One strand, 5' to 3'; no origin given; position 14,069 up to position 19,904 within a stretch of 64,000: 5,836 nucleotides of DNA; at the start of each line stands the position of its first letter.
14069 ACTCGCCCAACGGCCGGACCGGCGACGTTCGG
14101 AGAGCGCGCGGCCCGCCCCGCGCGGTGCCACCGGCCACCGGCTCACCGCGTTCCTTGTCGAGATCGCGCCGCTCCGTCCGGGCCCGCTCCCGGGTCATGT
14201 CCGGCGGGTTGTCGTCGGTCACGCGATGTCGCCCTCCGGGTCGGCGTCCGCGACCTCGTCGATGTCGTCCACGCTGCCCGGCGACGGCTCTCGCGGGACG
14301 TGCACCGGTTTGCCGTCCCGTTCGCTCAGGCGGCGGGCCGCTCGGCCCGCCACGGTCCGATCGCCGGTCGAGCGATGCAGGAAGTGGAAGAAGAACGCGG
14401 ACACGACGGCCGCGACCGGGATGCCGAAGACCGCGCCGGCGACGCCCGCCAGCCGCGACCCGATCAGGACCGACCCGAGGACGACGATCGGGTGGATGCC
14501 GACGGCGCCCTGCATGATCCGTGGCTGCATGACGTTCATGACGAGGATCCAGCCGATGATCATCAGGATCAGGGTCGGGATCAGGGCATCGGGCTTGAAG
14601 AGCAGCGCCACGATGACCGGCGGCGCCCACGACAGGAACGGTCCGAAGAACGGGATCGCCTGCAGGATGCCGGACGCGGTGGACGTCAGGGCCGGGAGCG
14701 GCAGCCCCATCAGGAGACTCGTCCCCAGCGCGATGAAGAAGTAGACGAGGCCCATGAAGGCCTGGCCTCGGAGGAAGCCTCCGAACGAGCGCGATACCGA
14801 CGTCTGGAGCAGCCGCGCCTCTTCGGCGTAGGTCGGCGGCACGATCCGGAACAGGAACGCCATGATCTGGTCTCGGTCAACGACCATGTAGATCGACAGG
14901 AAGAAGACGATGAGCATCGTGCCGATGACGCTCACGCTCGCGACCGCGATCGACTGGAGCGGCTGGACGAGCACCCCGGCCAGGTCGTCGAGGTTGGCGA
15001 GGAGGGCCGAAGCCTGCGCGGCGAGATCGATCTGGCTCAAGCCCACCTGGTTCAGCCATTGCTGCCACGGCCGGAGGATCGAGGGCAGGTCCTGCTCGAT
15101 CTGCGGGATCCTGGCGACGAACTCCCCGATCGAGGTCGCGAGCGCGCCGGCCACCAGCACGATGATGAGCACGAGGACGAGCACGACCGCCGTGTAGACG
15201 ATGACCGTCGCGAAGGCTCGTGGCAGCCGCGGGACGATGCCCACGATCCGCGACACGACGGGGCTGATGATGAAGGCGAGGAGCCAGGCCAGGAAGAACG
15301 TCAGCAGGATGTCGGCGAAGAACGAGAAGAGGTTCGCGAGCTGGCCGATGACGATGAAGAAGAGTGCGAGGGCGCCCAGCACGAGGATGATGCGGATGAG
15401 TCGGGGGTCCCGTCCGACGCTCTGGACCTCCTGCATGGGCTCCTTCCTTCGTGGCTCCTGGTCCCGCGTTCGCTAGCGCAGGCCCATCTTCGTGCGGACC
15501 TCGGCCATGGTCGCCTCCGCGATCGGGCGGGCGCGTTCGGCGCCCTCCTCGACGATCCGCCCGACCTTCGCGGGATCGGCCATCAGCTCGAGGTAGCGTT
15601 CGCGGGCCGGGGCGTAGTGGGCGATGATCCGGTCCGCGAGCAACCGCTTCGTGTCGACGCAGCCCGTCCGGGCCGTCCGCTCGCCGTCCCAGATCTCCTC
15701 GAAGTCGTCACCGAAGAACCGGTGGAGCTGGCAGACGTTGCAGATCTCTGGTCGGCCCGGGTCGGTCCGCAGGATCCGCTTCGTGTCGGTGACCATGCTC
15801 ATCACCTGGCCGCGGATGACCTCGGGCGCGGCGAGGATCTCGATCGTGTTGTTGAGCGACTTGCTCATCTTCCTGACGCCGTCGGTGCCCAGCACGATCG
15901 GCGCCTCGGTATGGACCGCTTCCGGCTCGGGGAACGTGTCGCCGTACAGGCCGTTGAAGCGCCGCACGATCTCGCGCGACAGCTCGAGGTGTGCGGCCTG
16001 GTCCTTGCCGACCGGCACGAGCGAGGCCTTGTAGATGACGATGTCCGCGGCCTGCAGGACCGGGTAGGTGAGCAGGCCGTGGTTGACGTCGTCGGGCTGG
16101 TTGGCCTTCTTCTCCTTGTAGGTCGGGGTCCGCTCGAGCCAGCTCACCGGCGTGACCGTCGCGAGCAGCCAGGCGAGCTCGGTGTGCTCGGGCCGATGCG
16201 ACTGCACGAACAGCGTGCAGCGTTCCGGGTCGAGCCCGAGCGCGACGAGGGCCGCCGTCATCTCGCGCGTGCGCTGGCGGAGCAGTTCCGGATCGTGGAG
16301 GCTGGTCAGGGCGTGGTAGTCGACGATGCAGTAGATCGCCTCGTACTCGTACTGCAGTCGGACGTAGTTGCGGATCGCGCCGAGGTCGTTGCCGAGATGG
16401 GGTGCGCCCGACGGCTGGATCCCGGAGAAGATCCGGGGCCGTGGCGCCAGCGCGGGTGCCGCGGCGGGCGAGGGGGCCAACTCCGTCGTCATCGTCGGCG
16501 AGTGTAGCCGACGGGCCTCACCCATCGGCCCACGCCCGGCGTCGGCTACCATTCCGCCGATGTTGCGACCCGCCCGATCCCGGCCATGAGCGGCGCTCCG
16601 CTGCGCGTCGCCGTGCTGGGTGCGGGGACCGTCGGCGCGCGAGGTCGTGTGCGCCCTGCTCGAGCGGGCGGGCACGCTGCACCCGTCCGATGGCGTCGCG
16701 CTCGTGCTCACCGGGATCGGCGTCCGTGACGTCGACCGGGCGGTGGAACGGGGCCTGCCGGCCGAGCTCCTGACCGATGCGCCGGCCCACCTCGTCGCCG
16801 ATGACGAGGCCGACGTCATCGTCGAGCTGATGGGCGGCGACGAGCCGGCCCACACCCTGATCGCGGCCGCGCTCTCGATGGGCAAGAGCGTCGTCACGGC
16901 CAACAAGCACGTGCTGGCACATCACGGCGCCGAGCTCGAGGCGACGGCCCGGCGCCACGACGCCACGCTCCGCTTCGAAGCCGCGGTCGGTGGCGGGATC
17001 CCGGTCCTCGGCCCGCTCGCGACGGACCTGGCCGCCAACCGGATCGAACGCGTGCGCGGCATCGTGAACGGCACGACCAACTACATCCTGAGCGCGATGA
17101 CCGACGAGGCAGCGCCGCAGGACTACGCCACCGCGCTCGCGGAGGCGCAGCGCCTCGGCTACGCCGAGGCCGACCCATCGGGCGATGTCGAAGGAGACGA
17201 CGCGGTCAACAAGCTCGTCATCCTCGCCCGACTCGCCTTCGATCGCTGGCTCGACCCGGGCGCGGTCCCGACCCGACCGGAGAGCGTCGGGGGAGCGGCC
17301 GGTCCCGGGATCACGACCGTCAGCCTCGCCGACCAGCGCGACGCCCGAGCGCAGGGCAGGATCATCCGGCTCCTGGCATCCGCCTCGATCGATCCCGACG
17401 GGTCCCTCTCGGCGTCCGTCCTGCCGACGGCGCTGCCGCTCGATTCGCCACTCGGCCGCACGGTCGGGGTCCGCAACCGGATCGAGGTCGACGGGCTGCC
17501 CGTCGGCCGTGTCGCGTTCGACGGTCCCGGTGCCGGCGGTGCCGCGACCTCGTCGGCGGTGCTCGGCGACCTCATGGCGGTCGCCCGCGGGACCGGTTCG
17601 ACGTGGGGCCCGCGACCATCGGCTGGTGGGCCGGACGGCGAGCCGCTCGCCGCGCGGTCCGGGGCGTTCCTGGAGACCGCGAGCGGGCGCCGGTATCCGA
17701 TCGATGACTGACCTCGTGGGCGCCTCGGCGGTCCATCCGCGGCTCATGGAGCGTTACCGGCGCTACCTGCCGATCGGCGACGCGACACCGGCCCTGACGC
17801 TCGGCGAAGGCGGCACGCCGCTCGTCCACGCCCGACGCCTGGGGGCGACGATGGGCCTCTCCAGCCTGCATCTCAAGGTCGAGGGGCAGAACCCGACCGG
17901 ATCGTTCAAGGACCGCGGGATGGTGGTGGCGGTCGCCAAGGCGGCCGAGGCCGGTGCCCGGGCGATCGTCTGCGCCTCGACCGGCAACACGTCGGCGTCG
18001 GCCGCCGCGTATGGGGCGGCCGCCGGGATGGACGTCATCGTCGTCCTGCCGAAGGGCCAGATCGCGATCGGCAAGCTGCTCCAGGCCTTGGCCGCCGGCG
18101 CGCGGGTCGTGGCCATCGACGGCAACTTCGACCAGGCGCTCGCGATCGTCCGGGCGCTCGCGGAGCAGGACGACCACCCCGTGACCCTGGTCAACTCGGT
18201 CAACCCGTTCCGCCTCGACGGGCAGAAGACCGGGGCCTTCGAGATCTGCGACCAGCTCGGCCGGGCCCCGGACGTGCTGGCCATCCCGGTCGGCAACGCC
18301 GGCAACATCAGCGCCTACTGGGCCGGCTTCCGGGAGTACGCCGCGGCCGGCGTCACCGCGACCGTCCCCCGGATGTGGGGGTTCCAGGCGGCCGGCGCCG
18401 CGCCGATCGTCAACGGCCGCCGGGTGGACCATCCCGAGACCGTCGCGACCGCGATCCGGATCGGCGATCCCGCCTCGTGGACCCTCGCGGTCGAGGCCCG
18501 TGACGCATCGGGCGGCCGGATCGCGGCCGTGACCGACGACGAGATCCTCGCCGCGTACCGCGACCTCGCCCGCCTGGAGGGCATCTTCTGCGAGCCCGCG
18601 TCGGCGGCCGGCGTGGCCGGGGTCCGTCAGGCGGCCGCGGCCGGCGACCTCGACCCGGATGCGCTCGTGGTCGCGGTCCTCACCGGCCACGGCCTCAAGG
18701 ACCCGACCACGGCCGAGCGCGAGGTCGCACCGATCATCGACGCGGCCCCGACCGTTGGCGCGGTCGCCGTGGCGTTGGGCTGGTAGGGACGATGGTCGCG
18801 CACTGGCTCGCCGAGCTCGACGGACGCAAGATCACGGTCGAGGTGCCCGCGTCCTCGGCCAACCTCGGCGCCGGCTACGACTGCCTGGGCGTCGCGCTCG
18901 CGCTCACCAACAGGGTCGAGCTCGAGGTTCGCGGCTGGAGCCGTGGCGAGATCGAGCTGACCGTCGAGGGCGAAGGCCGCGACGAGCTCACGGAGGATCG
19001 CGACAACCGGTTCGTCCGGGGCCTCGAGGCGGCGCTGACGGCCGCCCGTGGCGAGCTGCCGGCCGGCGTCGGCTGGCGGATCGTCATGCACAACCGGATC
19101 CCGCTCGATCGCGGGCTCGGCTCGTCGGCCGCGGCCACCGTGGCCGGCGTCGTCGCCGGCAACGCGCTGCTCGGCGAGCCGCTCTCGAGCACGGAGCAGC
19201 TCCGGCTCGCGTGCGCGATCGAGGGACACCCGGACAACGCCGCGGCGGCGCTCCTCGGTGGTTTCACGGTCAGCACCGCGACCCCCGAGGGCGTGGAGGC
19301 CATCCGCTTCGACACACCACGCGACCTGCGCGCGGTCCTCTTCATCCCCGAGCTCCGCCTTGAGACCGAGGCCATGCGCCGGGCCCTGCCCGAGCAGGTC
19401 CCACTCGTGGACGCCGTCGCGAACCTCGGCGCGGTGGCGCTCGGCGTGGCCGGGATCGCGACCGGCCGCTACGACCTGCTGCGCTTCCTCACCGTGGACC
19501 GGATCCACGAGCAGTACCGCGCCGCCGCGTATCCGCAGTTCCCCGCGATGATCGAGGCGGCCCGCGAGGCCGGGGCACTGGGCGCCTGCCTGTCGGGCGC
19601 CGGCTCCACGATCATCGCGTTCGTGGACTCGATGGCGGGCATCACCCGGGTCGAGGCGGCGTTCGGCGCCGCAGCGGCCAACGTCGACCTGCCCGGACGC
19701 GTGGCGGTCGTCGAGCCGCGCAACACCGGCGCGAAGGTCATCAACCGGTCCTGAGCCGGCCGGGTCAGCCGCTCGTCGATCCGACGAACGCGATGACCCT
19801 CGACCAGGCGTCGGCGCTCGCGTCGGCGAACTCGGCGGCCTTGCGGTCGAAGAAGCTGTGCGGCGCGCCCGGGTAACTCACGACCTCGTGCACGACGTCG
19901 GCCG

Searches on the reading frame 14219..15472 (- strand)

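Call 18: search_protein_families(library=pfam, proteins=[window:14219-15472:-], max_evalue=0.001)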
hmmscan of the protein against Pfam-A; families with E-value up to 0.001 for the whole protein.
window:14219-15472:- (417 aa): 1 family
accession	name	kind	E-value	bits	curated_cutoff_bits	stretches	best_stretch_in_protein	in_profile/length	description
PF01594.21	AI-2E_transport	-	5.6e-46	157.7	34.3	1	38-361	3-323/327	AI-2E family transporter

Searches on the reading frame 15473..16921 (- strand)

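Call 18: search_protein_families(library=pfam, proteins=[window:15473-16921:-], max_evalue=0.001)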
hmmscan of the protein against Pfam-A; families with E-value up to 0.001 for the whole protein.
window:15473-16921:- (482 aa): 1 family
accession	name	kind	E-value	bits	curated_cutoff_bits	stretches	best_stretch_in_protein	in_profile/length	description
PF00579.31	tRNA-synt_1b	-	5.5e-66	223.3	21.1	1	161-436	5-291/292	tRNA synthetases class I (W and Y)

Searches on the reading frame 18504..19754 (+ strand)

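Call 19: search_protein_families(library=pfam, proteins=[window:18504-19754:+], max_evalue=0.001)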
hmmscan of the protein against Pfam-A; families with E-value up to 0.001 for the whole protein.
window:18504-19754:+ (416 aa): 3 families
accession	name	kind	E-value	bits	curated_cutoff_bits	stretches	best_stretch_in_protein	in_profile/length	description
PF00288.32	GHMP_kinases_N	-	2.6e-16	60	22.3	1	182-253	11-87/87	GHMP kinases N terminal domain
PF08544.19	GHMP_kinases_C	-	4.4e-10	40.3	21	1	329-382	20-74/85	GHMP kinases C terminal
PF22700.2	MVD-like_N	-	0.00037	20.6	27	1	172-256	70-145/157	Diphosphomevalonate decarboxylase-like N-terminal domain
